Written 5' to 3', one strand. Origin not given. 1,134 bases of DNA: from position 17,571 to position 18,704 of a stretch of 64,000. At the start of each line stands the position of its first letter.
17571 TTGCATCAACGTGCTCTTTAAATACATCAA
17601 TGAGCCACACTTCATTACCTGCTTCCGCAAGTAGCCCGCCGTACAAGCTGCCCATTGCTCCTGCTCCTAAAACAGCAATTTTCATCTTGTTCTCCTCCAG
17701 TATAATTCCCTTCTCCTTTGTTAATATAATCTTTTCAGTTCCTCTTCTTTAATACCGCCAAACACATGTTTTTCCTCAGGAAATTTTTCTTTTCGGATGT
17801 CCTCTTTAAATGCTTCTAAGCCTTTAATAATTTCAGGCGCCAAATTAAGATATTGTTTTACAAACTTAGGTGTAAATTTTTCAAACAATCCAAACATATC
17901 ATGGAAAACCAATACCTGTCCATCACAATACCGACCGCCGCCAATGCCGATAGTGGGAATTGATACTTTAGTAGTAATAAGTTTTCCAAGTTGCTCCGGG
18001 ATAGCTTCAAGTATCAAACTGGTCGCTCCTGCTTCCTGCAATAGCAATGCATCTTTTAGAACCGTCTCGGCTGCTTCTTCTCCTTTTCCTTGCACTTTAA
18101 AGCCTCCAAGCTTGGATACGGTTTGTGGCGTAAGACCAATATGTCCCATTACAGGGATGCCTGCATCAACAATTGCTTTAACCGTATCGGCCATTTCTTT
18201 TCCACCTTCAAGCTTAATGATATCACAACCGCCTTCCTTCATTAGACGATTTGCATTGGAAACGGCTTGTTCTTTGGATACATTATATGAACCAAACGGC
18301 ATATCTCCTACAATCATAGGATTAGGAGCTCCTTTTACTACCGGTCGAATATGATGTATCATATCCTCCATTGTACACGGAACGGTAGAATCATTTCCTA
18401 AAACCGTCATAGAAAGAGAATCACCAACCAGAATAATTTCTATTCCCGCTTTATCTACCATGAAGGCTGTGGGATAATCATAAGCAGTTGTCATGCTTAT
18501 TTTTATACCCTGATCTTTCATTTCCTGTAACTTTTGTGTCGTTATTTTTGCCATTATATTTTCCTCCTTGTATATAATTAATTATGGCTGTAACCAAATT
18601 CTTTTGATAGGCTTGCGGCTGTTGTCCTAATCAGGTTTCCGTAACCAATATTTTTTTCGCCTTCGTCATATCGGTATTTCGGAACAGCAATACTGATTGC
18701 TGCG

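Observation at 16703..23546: Seven-gene unit fusing a formate-to-methylene-THF module with pantoate synthesis and an embedded IclR regulator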

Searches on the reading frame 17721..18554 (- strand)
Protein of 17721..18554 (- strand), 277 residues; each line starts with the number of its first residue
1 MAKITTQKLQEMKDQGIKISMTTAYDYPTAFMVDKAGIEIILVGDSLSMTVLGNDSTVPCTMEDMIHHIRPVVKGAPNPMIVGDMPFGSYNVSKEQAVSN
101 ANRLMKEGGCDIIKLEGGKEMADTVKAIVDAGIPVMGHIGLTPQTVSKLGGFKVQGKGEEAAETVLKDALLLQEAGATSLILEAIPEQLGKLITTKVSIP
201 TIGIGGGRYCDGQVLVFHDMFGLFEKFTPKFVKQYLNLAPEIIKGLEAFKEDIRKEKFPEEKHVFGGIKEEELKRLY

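Call 5: search_protein_families(library=pfam, proteins=[window:17721-18554:-])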
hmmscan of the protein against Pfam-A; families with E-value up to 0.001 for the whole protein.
window:17721-18554:- (277 aa): 1 family
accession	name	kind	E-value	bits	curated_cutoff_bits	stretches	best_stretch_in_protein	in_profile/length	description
PF02548.21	Pantoate_transf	-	1.7e-115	385.3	28.7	1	3-261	1-259/259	Ketopantoate hydroxymethyltransferase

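Call 9: search_protein_families(library=ncbifam, proteins=[window:17721-18554:-], max_evalue=0.00001)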
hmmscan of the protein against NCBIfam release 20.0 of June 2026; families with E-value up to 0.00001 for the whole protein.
window:17721-18554:- (277 aa): 2 families
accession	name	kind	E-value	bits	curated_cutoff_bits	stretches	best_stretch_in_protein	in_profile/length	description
NF001452.0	PRK00311.1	subfamily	1.6e-114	381.7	272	1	2-265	3-266/267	3-methyl-2-oxobutanoate hydroxymethyltransferase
TIGR00222.1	panB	equivalog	2.6e-102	341.9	207.55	1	1-265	1-263/264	3-methyl-2-oxobutanoate hydroxymethyltransferase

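Call 13: find_encoding_contigs(protein=window:17721-18554:-, flank=10000, max_places=6)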
Protein window:17721-18554:- (277 aa): 9 contigs read that carry it; 6 places shown.
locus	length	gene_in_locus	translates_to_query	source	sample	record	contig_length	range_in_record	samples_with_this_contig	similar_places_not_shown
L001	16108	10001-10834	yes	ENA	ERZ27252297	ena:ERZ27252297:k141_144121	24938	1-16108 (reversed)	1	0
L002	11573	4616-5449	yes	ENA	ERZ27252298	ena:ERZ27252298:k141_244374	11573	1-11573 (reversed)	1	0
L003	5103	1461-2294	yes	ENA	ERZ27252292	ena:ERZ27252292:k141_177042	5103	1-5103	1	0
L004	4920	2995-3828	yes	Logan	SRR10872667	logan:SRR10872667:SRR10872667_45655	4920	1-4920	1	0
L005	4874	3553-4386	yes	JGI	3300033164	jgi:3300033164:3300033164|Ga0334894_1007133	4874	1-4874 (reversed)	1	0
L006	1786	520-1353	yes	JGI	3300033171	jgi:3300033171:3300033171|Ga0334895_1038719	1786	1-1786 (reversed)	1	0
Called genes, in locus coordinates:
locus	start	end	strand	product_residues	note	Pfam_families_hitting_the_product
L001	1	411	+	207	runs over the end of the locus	PF04509:CheC, PF13690:CheX (weak), PF04509:CheC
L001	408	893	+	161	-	PF03975:CheD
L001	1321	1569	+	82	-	-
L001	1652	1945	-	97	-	-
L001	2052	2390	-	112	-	PF12840:HTH_20 (weak)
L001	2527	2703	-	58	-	-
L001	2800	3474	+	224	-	-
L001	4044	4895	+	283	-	PF13484:Fer4_16 (weak)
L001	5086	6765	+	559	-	PF01268:FTHFS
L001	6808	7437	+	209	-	PF04961:FTCD_C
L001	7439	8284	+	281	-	PF00763:THF_DHG_CYH, PF02882:THF_DHG_CYH_C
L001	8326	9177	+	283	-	PF01226:Form_Nir_trans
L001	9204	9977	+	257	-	PF09339:HTH_IclR, PF12802:MarR_2 (weak), PF13412:HTH_24 (weak), PF01614:IclR_C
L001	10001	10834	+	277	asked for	PF02548:Pantoate_transf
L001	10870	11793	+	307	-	PF01210:NAD_Gly3P_dh_N, PF02558:ApbA, PF03721:UDPG_MGDP_dh_N (weak), PF08546:ApbA_C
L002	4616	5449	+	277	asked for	PF02548:Pantoate_transf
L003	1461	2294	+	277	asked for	PF02548:Pantoate_transf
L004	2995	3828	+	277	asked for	PF02548:Pantoate_transf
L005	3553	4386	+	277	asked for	PF02548:Pantoate_transf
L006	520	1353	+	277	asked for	PF02548:Pantoate_transf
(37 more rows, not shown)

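Call 14: find_related_loci(query=window:17721-18554:-, collection=genome_contigs, flank=10000)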
Query window:17721-18554:- (277 aa) in genome_contigs; peptide patterns used: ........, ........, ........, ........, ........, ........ (x = any residue, [..] = any of these).
599 stretches matched a pattern (row limit reached: there are more); 430 encode a relative of the query (tblastn E <= 1e-3); the best 80 are kept; 80 distinct loci.
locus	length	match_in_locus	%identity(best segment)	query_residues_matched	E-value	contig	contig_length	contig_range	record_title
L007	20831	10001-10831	95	1-277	3e-178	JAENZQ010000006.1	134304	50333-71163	MAG: Anaerovorax odorimutans isolate BM5_bin.11 BM5_bin11_NODE_58_length_134304_cov_8.898293, whole genome shotgun seque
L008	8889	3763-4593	85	1-277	2e-159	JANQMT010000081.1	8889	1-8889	MAG: Clostridia bacterium isolate PL25b_bin.38 k99_1482113, whole genome shotgun sequence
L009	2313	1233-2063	80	1-277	3e-163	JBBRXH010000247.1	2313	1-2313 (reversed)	MAG: Peptostreptococcales bacterium isolate La4_metabat2.180 La4_metabat2.180_K_1695180_L_2313_cov_10.0000, whole genome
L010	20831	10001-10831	83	1-277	8e-155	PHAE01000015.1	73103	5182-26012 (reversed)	MAG: Firmicutes bacterium HGW-Firmicutes-11 bjp_ig2103_scaffold_441, whole genome shotgun sequence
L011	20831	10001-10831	81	1-277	3e-152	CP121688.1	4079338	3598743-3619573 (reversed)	Clostridiaceae bacterium 35-E11 chromosome, complete genome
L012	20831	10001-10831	80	1-277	2e-152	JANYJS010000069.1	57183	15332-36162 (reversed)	MAG: Bacillota bacterium isolate GL140_4_metabinner_149_sub GL140_4_k141_396085, whole genome shotgun sequence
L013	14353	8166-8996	79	1-277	5e-150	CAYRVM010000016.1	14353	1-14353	MAG TPA_asm: uncultured Oscillospiraceae bacterium isolate SRP272421_co4_197 genome assembly, contig: NODE_11707_length_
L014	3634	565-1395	76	1-277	1e-148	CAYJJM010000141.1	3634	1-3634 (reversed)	MAG TPA_asm: uncultured Oscillospiraceae bacterium isolate ERP123703_co1_352 genome assembly, contig: NODE_26150_length_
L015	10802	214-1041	78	1-277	7e-144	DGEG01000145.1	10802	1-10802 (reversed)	MAG TPA_asm: Firmicutes bacterium UBA3932 UBA3932_contig_2830, whole genome shotgun sequence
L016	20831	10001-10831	73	1-277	5e-144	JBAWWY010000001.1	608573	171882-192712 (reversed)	MAG: Eubacteriales bacterium isolate ELA049 MAG049_1, whole genome shotgun sequence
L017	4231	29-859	75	1-277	2e-146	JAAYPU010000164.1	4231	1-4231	MAG: Clostridiales bacterium isolate AS22ysBPME_288 86825_AS22, whole genome shotgun sequence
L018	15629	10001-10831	77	1-277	6e-143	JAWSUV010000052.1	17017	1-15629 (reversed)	MAG: Bacillota bacterium isolate B4G8H2-04 NODE_239_length_17017_cov_5.073576, whole genome shotgun sequence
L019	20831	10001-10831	76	1-277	5e-143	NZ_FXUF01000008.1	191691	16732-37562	Anoxynatronum buryatiense strain Su22 Ga0139014_108, whole genome shotgun sequence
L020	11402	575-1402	74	1-277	4e-139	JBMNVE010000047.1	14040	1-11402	MAG: Anaerovoracaceae bacterium isolate SBF912SR6HQ0017 scaffold_7804_c1, whole genome shotgun sequence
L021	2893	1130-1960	73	1-277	7e-143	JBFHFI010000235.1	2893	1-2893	MAG: Butyrivibrio sp. isolate Mix_sand07.2021.05.G.121 k141_785064_length_2893_cov_7.0000, whole genome shotgun sequence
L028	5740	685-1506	63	3-277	5e-114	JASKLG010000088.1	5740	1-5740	MAG: Bacillota bacterium isolate DJKA70_ANT-KO_bin.42 scaffold_3710, whole genome shotgun sequence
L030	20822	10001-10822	63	3-277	5e-111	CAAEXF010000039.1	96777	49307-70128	MAG TPA_asm: Clostridiaceae bacterium, isolate HGM11636, WGS project CAAEXF010000000 data, contig: SRS000991_6_k119_3026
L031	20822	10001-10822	63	3-277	7e-111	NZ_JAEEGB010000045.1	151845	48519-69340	Clostridium aciditolerans strain DSM 17425 DSM17425_contig_45, whole genome shotgun sequence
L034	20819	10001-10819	60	3-276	2e-107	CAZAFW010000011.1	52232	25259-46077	MAG TPA_asm: uncultured Peptostreptococcaceae bacterium isolate binchicken_co218_120 genome assembly, contig: NODE_332_l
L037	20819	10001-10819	60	3-276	1e-106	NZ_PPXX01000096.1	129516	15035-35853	Clostridium sp. Cult2 NODE_96, whole genome shotgun sequence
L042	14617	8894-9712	58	3-276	5e-103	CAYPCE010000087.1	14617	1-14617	MAG TPA_asm: uncultured Desulfobacteraceae bacterium isolate binchicken_co15_176 genome assembly, contig: NODE_2563_leng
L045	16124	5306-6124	58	3-276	5e-102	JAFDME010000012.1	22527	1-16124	MAG: Deltaproteobacteria bacterium isolate WB1_Bin_21 WB1_Bin_21_scaffold_3549, whole genome shotgun sequence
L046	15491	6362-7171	56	3-273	1e-101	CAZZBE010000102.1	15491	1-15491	MAG TPA_asm: uncultured Desulfobacteraceae bacterium isolate binchicken_co8_367 genome assembly, contig: NODE_6730_lengt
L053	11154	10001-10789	56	3-265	5e-99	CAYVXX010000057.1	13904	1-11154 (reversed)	MAG TPA_asm: uncultured Syntrophales bacterium isolate SRP178699_co1_423 genome assembly, contig: NODE_5790_length_13904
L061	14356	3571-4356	55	3-265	2e-97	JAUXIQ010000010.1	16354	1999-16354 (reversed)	MAG: Nitrospinota bacterium isolate CSMAG_3060 CSMAG_3060_k127_6764578_length_16354_cov_159.6670, whole genome shotgun s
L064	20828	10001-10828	55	3-277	7e-97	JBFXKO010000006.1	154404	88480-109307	MAG: Sedimentibacter sp. isolate CA_2019_TPIn_77 NODE_372_length_154404_cov_8.647031_TPIn, whole genome shotgun sequence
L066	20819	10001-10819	54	3-276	5e-97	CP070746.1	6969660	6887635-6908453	MAG: Desulfobacterales bacterium isolate bin36 chromosome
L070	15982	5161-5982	53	3-277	6e-96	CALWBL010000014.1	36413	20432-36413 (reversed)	MAG: uncultured Butyricicoccus sp. isolate BRZ_GI__bin51 genome assembly, contig: BRZ_GI__NODE_931_length_36413_cov_20.8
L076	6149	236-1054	54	3-276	2e-95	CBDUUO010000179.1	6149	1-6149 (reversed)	MAG TPA_asm: uncultured bacterium isolate SRR22302367_binner23_Refined_21 genome assembly, contig: ERZ26661968.9151, who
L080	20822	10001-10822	56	3-277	2e-100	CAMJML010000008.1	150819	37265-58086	MAG: uncultured Selenomonadales bacterium isolate SRR12377476_bin.3_metawrap_v1.3_MAG genome assembly, contig: SRR123774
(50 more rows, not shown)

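Call 26: search_protein_families(library=pfam, proteins=[L037:9006-9989:+, L020:4051-5712:+, L031:13365-15014:+, L034:5379-6401:+, L034:6985-8271:+, L061:4435-5289:+, L053:9097-9984:+, L018:7257-8132:+], max_evalue=0.01)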
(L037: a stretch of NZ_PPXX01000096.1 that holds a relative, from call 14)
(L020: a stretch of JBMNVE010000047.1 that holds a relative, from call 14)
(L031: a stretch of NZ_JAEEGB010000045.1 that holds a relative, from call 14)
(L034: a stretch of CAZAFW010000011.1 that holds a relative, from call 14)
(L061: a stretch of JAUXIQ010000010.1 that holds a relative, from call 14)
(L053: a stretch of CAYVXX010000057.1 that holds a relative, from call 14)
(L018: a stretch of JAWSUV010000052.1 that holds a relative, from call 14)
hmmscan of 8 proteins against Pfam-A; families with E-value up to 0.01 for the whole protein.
L037:9006-9989:+ (327 aa): 1 family
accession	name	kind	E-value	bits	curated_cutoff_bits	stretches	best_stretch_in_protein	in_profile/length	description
PF03576.19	Peptidase_S58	-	3.3e-43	148.8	23.9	1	11-319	3-303/307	Peptidase family S58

L020:4051-5712:+ (553 aa): 1 family
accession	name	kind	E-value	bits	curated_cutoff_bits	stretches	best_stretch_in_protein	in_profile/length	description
PF03169.20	OPT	-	4.2e-49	168.2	25.8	2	307-544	366-622/623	OPT oligopeptide transporter protein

L031:13365-15014:+ (549 aa): 2 families
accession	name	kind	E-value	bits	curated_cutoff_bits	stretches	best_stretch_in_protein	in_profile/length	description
PF07969.17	Amidohydro_3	-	8.6e-83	279.8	29.7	1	55-544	1-470/472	Amidohydrolase family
PF01979.26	Amidohydro_1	-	8.9e-17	61.8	25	1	200-544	10-344/345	Amidohydrolase family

L034:5379-6401:+ (340 aa): 1 family
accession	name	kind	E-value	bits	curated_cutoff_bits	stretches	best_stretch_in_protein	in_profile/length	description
PF03480.18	DctP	-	7e-103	344.3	23.4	1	49-326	4-285/286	Bacterial extracellular solute-binding protein, family 7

L034:6985-8271:+ (428 aa): 2 families
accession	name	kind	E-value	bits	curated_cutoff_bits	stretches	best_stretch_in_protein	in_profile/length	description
PF06808.19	DctM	-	6.5e-118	394.6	23.8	1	10-418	2-412/413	Tripartite ATP-independent periplasmic transporter, DctM component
PF03606.21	DcuC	-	0.0015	17.6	23.1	1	229-414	32-214/461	C4-dicarboxylate anaerobic carrier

L061:4435-5289:+ (284 aa): 2 families
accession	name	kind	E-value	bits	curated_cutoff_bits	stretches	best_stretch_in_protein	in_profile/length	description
PF02569.21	Pantoate_ligase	-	4.3e-109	364.2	20.7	1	3-278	1-267/268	Pantoate-beta-alanine ligase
PF13196.11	DUF4012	-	0.0072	17.3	28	0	218-263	79-124/144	Protein of unknown function (DUF4012)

L053:9097-9984:+ (295 aa): 11 families
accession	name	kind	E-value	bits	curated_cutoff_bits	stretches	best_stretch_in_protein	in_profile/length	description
PF10728.14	DUF2520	-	5.2e-35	120.4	25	1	137-262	2-122/125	Domain of unknown function (DUF2520)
PF10727.15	Rossmann-like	-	3.8e-11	43.3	23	1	4-119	16-131/131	Rossmann-like domain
PF03807.23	F420_oxidored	-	4.8e-08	33.9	21.6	1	5-82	2-80/94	NADP oxidoreductase coenzyme F420-dependent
PF13380.12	CoA_binding_2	-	2.4e-05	25.2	22.8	1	5-115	3-106/116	CoA binding domain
PF07991.19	KARI_N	-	0.0001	22.4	20.6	1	4-79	6-80/165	Acetohydroxy acid isomeroreductase, NADPH-binding domain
PF02826.25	2-Hacid_dh_C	-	0.00051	19.9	25.1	1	4-67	38-98/178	D-isomer specific 2-hydroxyacid dehydrogenase, NAD binding domain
PF03446.21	NAD_binding_2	-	0.00065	20.2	21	1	4-97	1-94/161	NAD binding domain of 6-phosphogluconate dehydrogenase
PF01408.29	GFO_IDH_MocA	-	0.0028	18.8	24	1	5-78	3-80/120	Oxidoreductase family, NAD-binding Rossmann fold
PF01210.29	NAD_Gly3P_dh_N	-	0.0033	17.8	23.1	0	4-84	1-93/158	NAD-dependent glycerol-3-phosphate dehydrogenase N-terminus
PF02558.23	ApbA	-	0.004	17.2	22.2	1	5-68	1-74/150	Ketopantoate reductase PanE/ApbA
PF01488.26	Shikimate_DH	-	0.0068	16.9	24.3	0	4-73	14-88/138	Shikimate / quinate 5-dehydrogenase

L018:7257-8132:+ (291 aa): 4 families
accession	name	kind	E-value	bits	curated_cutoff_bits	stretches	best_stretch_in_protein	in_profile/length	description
PF00005.33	ABC_tran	-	7.5e-30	104.8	25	1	24-173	2-137/137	ABC transporter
PF13304.12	AAA_21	-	2.9e-06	28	27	1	126-192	220-288/304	AAA domain, putative AbiEii toxin, Type IV TA system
PF02463.25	SMC_N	-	0.00028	20.8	40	1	75-217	69-213/220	RecF/RecN/SMC N terminal domain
PF13191.12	AAA_16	-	0.01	16.8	32.6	0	32-189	23-154/167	AAA ATPase domain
